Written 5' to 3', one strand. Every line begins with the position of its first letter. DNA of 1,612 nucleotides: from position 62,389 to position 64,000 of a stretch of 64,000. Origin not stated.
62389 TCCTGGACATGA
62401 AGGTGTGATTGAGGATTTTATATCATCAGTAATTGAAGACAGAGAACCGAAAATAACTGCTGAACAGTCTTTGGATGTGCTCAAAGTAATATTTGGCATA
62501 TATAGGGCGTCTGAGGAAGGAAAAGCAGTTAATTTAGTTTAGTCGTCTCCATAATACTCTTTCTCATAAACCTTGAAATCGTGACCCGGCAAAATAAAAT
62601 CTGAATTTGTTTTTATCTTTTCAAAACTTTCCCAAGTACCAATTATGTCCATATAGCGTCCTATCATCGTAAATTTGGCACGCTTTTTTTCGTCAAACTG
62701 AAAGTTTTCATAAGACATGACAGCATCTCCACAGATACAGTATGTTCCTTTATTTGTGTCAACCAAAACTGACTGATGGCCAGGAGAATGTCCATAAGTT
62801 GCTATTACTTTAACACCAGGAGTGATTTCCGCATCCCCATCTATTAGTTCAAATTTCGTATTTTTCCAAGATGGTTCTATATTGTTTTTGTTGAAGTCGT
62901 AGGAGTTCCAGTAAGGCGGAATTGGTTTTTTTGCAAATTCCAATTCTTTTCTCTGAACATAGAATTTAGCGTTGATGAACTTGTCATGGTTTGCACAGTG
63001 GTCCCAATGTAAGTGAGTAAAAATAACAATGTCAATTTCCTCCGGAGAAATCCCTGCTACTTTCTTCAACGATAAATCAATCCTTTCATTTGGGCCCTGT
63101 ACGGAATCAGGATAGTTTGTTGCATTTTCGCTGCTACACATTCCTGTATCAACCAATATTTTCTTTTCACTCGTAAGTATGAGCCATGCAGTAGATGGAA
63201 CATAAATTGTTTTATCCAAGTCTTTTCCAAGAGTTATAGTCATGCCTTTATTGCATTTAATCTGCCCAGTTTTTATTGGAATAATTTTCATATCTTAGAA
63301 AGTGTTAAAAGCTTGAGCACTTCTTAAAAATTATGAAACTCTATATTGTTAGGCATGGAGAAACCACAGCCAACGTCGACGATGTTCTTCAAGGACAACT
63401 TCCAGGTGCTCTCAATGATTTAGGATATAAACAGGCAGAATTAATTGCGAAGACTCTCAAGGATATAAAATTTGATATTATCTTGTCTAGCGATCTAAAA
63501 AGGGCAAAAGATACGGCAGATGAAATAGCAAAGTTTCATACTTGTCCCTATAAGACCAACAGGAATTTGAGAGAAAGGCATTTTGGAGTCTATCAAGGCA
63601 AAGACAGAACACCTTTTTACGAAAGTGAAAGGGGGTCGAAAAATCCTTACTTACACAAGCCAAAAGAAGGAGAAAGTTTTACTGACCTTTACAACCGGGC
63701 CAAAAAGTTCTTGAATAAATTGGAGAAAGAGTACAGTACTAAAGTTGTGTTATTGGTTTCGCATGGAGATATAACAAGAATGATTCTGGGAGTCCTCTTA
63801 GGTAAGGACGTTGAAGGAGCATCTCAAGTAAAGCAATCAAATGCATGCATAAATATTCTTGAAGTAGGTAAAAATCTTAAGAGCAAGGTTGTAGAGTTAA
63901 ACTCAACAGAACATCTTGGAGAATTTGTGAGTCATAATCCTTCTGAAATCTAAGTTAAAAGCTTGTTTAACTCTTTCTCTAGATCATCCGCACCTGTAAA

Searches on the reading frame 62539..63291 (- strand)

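Call 8: search_protein_families(library=pfam, proteins=[window:62539-63291:-], max_evalue=0.001)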
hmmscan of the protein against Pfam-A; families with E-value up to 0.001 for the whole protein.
window:62539-63291:- (250 aa): 3 families
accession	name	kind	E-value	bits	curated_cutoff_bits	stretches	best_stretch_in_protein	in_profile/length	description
PF00753.33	Lactamase_B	-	2.8e-24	86.6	22.7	1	32-207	5-167/196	Metallo-beta-lactamase superfamily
PF13483.12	Lactamase_B_3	-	4.6e-05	23.9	24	1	30-113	4-64/160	Beta-lactamase superfamily domain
PF12706.13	Lactamase_B_2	-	0.00015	21.9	27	1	79-149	24-98/200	Beta-lactamase superfamily domain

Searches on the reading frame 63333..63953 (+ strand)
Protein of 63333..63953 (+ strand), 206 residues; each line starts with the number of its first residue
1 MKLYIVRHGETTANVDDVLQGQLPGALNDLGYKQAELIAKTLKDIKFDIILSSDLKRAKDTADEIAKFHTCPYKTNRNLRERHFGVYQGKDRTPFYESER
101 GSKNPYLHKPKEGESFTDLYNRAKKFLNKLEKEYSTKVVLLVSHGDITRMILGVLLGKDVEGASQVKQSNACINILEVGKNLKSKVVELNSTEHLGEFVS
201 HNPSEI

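Call 59: find_encoding_contigs(protein=window:63333-63953:+, flank=10000, max_places=3)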
Protein window:63333-63953:+ (206 aa): 7 contigs read that carry it; 3 places shown.
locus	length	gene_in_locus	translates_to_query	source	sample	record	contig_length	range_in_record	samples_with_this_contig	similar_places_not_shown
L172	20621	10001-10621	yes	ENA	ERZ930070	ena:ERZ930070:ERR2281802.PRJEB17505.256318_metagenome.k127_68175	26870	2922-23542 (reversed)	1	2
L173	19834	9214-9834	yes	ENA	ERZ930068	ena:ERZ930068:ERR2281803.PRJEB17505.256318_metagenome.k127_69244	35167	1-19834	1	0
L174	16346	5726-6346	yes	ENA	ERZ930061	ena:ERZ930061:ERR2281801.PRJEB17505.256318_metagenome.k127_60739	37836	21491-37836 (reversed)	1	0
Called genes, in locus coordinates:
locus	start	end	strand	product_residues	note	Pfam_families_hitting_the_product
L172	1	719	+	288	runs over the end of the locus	-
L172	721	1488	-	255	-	PF01066:CDP-OH_P_transf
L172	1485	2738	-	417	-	PF00483:NTP_transferase, PF12804:NTP_transf_3, PF20202:DUF6564 (weak), PF13847:Methyltransf_31, PF08241:Methyltransf_11, PF08242:Methyltransf_12 (weak), PF13649:Methyltransf_25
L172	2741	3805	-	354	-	PF00155:Aminotran_1_2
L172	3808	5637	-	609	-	PF00155:Aminotran_1_2 (weak), PF00266:Aminotran_5, PF00483:NTP_transferase, PF12804:NTP_transf_3, PF20202:DUF6564 (weak)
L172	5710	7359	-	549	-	PF13714:PEP_mutase, PF12804:NTP_transf_3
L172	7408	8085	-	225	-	PF01066:CDP-OH_P_transf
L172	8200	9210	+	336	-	PF01408:GFO_IDH_MocA, PF02894:GFO_IDH_MocA_C, PF22725:GFO_IDH_MocA_C3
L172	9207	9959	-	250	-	PF00753:Lactamase_B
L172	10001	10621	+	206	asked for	PF00300:His_Phos_1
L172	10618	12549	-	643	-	PF00483:NTP_transferase, PF01128:IspD (faint), PF12804:NTP_transf_3, PF20202:DUF6564, PF13671:AAA_33, PF00702:Hydrolase, PF13419:HAD_2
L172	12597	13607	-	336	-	PF13439:Glyco_transf_4, PF00534:Glycos_transf_1, PF13692:Glyco_trans_1_4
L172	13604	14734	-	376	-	PF13439:Glyco_transf_4, PF13579:Glyco_trans_4_4, PF02350:Epimerase_2 (weak), PF20706:GT4-conflict, PF00534:Glycos_transf_1, PF13692:Glyco_trans_1_4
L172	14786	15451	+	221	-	PF00535:Glycos_transf_2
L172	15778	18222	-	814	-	PF02516:STT3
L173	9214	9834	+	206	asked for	PF00300:His_Phos_1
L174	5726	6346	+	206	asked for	PF00300:His_Phos_1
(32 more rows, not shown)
